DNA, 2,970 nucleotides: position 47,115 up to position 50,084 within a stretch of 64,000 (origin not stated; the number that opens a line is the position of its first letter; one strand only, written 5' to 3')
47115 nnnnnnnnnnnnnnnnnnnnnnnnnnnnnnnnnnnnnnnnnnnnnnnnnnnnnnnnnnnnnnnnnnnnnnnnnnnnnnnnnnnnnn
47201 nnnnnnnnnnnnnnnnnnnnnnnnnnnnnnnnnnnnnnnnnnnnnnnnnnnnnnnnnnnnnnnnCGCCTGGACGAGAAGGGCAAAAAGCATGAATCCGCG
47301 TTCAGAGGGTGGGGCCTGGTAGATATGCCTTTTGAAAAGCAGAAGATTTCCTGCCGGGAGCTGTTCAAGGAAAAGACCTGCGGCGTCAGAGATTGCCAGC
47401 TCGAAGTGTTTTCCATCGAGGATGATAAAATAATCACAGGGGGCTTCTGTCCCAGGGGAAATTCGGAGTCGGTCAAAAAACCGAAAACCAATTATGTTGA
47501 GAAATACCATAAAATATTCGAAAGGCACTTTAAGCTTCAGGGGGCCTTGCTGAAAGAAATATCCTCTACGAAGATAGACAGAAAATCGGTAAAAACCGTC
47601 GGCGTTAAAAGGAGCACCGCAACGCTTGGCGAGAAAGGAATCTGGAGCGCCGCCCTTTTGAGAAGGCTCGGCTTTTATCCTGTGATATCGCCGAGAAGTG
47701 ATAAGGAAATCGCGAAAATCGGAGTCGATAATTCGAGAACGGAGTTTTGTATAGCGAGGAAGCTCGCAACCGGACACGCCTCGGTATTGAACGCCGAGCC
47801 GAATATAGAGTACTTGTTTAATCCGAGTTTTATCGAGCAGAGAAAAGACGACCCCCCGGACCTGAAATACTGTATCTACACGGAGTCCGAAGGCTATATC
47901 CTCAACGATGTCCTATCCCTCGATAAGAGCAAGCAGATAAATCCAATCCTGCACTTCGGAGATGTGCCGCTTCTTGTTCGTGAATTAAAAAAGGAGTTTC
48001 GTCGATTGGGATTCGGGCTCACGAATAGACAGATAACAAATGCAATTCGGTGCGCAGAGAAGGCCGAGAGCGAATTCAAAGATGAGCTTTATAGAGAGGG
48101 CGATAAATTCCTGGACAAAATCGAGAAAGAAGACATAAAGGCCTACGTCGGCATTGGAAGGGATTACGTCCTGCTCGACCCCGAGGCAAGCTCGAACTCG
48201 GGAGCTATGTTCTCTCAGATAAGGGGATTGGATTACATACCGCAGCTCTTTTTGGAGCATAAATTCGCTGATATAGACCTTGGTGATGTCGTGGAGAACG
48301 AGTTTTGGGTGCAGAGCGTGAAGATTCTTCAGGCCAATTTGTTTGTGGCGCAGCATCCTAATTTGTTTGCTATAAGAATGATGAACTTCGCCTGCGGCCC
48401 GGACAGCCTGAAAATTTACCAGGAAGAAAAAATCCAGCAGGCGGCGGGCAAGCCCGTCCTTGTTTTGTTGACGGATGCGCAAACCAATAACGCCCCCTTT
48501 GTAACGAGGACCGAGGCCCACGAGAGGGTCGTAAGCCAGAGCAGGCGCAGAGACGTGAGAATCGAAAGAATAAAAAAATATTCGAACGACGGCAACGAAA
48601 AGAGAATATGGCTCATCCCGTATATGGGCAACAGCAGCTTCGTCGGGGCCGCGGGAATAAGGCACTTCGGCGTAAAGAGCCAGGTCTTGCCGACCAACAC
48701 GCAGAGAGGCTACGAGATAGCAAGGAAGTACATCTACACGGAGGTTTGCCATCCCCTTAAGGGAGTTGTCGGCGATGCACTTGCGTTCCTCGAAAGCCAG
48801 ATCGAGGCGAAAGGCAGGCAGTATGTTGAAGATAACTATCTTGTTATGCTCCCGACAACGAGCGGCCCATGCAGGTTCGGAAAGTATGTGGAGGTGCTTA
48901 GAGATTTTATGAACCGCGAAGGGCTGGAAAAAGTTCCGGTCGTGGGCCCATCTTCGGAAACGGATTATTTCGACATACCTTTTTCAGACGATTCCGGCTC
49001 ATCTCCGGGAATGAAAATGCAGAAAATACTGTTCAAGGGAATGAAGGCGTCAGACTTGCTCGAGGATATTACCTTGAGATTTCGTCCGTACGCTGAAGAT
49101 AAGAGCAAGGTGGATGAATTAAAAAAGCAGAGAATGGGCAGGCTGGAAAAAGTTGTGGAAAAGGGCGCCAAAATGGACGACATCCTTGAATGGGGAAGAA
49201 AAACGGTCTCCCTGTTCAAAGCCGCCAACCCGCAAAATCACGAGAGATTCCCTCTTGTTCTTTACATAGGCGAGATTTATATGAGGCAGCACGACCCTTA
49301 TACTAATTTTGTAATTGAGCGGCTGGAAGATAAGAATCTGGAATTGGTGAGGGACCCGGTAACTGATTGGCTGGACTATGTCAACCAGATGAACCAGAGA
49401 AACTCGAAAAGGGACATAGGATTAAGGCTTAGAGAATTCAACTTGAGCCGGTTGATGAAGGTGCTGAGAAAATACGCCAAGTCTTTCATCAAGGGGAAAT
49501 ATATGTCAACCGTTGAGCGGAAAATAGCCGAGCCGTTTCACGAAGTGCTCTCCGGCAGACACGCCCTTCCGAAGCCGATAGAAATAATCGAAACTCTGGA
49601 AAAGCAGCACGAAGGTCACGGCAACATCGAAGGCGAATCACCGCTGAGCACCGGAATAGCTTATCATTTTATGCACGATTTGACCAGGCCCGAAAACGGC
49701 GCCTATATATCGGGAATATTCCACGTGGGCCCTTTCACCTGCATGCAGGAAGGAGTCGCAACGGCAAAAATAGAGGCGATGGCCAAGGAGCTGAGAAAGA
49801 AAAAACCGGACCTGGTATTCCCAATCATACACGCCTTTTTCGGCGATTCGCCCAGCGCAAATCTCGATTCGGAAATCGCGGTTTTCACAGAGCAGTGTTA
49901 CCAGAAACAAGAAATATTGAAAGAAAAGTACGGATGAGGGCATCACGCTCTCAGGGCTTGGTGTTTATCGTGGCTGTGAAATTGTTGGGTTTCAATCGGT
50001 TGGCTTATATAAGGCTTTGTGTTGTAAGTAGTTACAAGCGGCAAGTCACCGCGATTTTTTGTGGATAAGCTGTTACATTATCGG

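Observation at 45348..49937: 1529-aa single-chain fusion of a double activase with an HAD/BCR-type enzyme (PlsA/PlsR- or Ger-like ether-lipid candidate)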

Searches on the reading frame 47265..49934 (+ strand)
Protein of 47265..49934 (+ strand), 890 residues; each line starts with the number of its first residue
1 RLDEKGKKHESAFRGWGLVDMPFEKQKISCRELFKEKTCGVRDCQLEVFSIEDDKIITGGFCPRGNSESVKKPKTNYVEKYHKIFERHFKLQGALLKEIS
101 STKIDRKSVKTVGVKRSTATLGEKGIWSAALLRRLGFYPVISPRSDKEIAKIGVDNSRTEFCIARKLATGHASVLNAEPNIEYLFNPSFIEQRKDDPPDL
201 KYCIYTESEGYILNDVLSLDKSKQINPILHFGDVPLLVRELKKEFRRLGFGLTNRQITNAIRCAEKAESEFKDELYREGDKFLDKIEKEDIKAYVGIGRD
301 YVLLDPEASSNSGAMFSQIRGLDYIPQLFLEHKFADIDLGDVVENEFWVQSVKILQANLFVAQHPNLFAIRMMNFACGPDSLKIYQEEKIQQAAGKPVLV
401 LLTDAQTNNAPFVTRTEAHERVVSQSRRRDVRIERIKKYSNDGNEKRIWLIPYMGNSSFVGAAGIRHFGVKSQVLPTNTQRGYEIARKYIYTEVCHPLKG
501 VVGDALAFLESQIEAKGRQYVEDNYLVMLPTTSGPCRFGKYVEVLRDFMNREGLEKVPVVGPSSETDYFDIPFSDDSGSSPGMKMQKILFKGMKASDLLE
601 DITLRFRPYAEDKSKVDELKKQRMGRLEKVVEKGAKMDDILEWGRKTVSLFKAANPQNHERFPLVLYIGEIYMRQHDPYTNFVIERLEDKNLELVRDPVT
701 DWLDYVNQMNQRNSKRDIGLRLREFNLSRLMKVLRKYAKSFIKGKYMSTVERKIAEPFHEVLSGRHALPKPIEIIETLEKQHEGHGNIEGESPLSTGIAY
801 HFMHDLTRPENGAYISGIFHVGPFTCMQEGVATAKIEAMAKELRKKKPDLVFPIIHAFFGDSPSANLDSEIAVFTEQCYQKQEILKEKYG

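Call 32: search_protein_representatives(protein=window:47265-49934:+)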
Query: 890 residues. Proteins with E-value up to 0.001 (for the whole library): 1366; up to 1e-10: 720; up to 1e-30: 161. The best 150 are listed.
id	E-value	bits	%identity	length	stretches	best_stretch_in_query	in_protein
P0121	0.0e+00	1491.6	72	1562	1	2-889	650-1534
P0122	1.2e-209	715.1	43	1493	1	4-882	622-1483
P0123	1.1e-178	612.6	42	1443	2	4-711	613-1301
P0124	1.6e-157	542.6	57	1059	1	7-429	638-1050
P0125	1.5e-154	532.8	53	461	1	436-883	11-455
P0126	9.4e-152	523.5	37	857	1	12-887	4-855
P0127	7.3e-148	510.7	36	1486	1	3-888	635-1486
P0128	1.3e-133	463.5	47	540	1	223-715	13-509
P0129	3.2e-128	445.7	35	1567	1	2-886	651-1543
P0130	1.1e-119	417.4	32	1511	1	2-884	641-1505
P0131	8.3e-112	391.4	36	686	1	200-882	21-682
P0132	1.9e-100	353.8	43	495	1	399-888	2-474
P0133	3.1e-98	346.5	71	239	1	212-438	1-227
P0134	5.4e-96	339.1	66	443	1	50-290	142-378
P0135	3.5e-83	296.7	30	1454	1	5-882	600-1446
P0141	1.7e-68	248.1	32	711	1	134-842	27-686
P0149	1.1e-58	215.6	28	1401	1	8-756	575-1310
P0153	1.1e-56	209.0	28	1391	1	43-880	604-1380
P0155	1.0e-53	199.2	29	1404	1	37-844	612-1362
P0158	2.8e-53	197.7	29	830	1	104-837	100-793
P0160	4.9e-53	196.9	28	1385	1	8-879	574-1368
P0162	4.0e-52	193.9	29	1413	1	7-842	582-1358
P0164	1.7e-51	191.9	28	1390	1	82-845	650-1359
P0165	5.5e-51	190.2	29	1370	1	39-834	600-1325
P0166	6.0e-51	190.0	29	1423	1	127-874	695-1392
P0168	2.7e-50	187.9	29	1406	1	110-866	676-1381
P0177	2.5e-48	181.3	30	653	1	177-843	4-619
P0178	2.6e-48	181.3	28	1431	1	5-842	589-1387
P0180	5.3e-48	180.3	26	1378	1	6-839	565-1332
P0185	1.1e-46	175.9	28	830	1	87-713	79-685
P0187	3.4e-46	174.3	30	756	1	127-866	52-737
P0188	3.9e-46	174.1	30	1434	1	95-875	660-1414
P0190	1.0e-45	172.7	28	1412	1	112-710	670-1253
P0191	1.2e-45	172.5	28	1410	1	110-717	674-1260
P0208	9.7e-42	159.6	28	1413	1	4-714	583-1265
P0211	1.3e-40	155.8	27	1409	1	9-711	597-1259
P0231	1.1e-37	146.1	27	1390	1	38-719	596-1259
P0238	7.1e-37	143.5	29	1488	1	124-731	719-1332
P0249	9.9e-35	136.4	26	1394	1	107-840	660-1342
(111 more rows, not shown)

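Call 35: list_cluster_members(proteins=[P0122, P0123, P0127, P0129, P0130, P0135, P0153, P0166, P0149, P0155])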
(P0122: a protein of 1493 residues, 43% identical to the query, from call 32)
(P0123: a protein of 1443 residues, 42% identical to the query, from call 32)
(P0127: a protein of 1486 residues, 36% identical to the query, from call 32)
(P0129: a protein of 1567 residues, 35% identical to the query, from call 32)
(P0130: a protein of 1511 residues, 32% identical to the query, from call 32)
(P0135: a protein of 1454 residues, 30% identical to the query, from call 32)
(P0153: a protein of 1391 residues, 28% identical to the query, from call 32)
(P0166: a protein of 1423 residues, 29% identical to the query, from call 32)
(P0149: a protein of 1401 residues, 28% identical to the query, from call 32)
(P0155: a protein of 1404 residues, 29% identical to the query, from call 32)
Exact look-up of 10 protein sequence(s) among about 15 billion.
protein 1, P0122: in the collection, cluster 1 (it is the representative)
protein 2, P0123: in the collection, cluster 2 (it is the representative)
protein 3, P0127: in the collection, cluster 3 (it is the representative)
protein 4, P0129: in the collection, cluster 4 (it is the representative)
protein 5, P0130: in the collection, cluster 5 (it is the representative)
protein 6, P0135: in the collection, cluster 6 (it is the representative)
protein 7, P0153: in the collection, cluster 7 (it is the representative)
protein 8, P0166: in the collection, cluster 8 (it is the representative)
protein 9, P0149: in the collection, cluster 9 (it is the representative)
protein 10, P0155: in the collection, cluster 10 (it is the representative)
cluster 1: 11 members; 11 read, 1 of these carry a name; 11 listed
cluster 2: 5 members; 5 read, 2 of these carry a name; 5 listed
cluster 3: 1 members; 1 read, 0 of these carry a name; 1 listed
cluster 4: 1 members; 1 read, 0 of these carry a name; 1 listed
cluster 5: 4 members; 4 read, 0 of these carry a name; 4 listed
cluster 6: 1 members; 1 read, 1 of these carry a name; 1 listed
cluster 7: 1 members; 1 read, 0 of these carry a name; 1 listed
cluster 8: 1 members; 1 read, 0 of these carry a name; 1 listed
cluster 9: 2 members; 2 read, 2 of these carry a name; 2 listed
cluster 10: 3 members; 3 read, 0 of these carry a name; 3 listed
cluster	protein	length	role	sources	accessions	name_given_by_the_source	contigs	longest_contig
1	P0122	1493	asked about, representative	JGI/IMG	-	activator of 2-hydroxyglutaryl-CoA dehydratase/predicted nucleotide-binding protein ...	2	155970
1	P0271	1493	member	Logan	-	-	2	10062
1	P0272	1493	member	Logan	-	-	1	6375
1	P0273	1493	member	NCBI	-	-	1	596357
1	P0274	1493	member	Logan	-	-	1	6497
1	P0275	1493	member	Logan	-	-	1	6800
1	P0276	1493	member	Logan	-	-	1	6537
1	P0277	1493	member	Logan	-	-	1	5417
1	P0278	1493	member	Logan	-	-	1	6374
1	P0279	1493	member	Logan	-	-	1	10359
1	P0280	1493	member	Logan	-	-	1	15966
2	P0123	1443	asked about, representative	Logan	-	-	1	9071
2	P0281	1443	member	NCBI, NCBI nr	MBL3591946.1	MAG: CoA activase [Synergistaceae bacterium] | CoA activase [Synergistaceae bacterium]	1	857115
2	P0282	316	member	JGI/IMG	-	hypothetical protein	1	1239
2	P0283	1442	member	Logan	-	-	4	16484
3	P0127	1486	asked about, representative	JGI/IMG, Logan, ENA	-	-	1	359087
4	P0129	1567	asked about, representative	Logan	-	-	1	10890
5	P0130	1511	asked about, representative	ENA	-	-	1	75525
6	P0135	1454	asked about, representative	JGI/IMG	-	predicted CoA-substrate-specific enzyme activase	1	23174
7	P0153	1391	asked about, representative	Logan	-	-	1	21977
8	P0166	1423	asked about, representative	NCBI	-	-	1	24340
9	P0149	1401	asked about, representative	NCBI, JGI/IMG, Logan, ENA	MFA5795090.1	MAG: acyl-CoA dehydratase activase [Candidatus Brocadiia bacterium]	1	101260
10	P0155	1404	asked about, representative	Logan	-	-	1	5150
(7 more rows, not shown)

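Call 45: predict_structure(alignment_id=A1)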
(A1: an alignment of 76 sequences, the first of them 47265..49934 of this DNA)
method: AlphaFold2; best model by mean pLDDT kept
length: 890 residues; sequences in the alignment: 76
mean_pLDDT: 89.2   pTM: 0.88
mean pLDDT of the five models: 89.2, 89.2, 89.1, 88.1, 87.4
residues with pLDDT >= 90: 591; 70-90: 230; 50-70: 62; < 50: 7
segments of 3 or more residues with pLDDT < 50: 63-67
pLDDT, mean of each block of 10 residues (from residue 1): 62 63 77 71 71 70 51 92 98 94 84 96 97 98 95 91 94 96 97 87 94 93 96 95 96 97 98 98 96 95 91 86 96 94 87 95 94 89 89 90 74 82 83 67 77 93 92 91 89 87 94 96 93 87 90 90 80 61 87 97 94 94 98 97 97 77 95 91 95 94 91 91 87 92 94 94 84 93 91 95 90 93 93 95 90 94 87 97 92
secondary structure, 60 per line:
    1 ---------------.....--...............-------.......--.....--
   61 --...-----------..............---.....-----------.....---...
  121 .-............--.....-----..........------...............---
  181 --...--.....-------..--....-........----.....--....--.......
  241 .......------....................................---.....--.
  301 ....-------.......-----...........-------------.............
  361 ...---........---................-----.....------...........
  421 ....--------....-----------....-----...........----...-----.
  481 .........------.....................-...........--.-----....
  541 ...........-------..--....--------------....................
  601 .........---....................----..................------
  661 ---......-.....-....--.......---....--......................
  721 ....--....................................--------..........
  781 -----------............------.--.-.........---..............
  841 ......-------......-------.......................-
elements in order (helices of 4 or more, strands of 3 or more residues): H16-20 E23-29 H30-37 E45-51 E54-58 H77-90 E110-114 H118-121 H123-134 E137-141 H147-156 H163-177 E183-185 E188-192 H204-207 H209-216 E228-231 H234-247 H254-289 E293-297 H300-304 H312-318 E324-326 H327-334 H349-363 E367-374 H378-393 E399-403 H410-424 H433-436 E448-451 H457-467 E472-474 H480-489 H496-516 H518-524 E525-528 H537-551 H581-609 H613-632 H637-654 E664-669 H671-675 H677-680 H683-689 E693-696 H699-724 H727-762 H771-780 H792-803 E815-823 H827-846 E854-859 H867-889

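Call 48: fold_search(model_id=the predicted structure, library=pdb)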
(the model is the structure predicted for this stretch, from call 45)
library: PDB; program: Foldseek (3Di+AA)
matches with E <= 10: 562; with E <= 0.001: 6
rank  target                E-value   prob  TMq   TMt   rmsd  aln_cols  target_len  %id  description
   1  7yyl_A                7.3e-05  1.00  0.25  0.46   9.7       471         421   11  nucleotide-free DCCP:DCCP-R complex (released 2022-12-28)
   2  7yyl_D                7.6e-05  1.00  0.25  0.48   8.9       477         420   12  nucleotide-free DCCP:DCCP-R complex (released 2022-12-28)
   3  7yyl_B                1.3e-04  1.00  0.24  0.46   9.2       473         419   12  nucleotide-free DCCP:DCCP-R complex (released 2022-12-28)
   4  8s02_A                2.8e-04  1.00  0.22  0.39  10.7       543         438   10  BzdNO-benzoyl-CoA complex (released 2025-03-05)
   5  7yzm_A                4.5e-04  1.00  0.25  0.47   9.0       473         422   12  MgADPNP-bound DCCP:DCCP-R complex (released 2022-12-28)
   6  8s02_B                7.3e-04  1.00  0.24  0.48   9.6       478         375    9  BzdNO-benzoyl-CoA complex (released 2025-03-05)
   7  8s02_C                5.5e-03  0.96  0.21  0.36  12.2       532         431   10  BzdNO-benzoyl-CoA complex (released 2025-03-05)
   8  9i0g_A                1.6e-02  0.10  0.10  0.10  32.7      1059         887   10  CryoEM structure of holo-GmNifEN (released 2025-11-05)
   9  6ulw_B                2.0e-02  0.18  0.11  0.08  27.0       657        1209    8  Adenylation, ketoreductase, and pseudo Asub multidomain structure of a keto acid-selecting NRPS module (released 2020-02-19)
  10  8uu8_v                3.6e-02  0.44  0.12  0.21  15.0       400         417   13  Cryo-EM structure of the Listeria innocua 70S ribosome (head-swiveled) in complex with HflXr and pe/E-tRNA (structure  (released 2024-02-28)
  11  2aml_A                5.0e-02  0.30  0.12  0.22  19.2       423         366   10  Crystal structure of Lmo0035 protein (46906266) from LISTERIA MONOCYTOGENES 4b F2365 at 1.50 A resolution (released 2005-10-18)
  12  1j5x                  5.3e-02  0.28  0.11  0.23  17.5       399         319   12  Crystal structure of Glucosamine-6-phosphate deaminase (TM0813) from Thermotoga maritima at 1.8 A resolution (released 2002-07-31)
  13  3tbf_H                9.9e-02  0.18  0.11  0.20  18.5       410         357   11  C-terminal domain of glucosamine-fructose-6-phosphate aminotransferase from Francisella tularensis. (released 2011-08-24)
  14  3phl                  2.0e-01  0.15  0.12  0.20  13.9       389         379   10  The apo-form UDP-glucose 6-dehydrogenase (released 2011-09-28)
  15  2put_C                2.2e-01  0.20  0.11  0.22  17.7       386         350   10  The crystal structure of isomerase domain of glucosamine-6-phosphate synthase from Candida albicans (released 2007-09-11)
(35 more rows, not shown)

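Call 51: search_solved_structures(query=A1, max_evalue=10)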
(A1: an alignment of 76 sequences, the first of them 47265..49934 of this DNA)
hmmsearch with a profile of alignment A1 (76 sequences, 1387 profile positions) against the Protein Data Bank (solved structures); distinct sequences matched with E-value up to 10: 44.
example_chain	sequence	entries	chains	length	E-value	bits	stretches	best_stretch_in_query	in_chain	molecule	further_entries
4eht_A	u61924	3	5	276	5.4e-62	212.6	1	309-571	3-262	Activator of 2-hydroxyisocaproyl-CoA dehydratase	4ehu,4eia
1hux_A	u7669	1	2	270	3.7e-58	199.9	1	309-569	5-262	ACTIVATOR OF (R)-2-HYDROXYGLUTARYL-COA DEHYDRATASE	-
9gai_D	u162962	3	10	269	9.7e-58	198.5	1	311-569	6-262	3-methylbenzoyl-CoA reductase alpha subunit MbdQ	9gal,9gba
7yyl_E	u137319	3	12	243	4e-47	163.3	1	309-563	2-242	Putative CoA-substrate-specific enzyme activase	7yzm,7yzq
9gai_C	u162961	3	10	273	1.3e-39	138.4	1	5-260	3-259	3-methylbenzoyl-CoA reductase delta subunit MbdP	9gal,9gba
3jc8_Ma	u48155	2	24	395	0.032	14.5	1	301-329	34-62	Type IV pilus biogenesis protein PilM | PilM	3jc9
3gbt_A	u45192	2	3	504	0.044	14.1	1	306-333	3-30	Gluconate kinase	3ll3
2itm_A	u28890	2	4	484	0.049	13.9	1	6-33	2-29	Xylulose kinase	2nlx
6nak_B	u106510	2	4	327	0.051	13.8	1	181-243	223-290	tRNA N6-adenosine threonylcarbamoyltransferase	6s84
6n9a_D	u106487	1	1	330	0.052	13.8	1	181-243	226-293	tRNA N6-adenosine threonylcarbamoyltransferase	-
5nck_A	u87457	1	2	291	0.053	13.8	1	6-69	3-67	N-acetylmannosamine kinase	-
13fn_D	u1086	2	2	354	0.059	13.6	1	181-243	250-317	tRNA N6-adenosine threonylcarbamoyltransferase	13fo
4m7x_A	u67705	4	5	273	0.078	13.2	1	7-92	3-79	Type II pantothenate kinase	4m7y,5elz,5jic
5vm1_A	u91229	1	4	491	0.13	12.6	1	180-257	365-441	Xylulokinase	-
3wxi_A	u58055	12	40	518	0.15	12.3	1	195-278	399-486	Glycerol kinase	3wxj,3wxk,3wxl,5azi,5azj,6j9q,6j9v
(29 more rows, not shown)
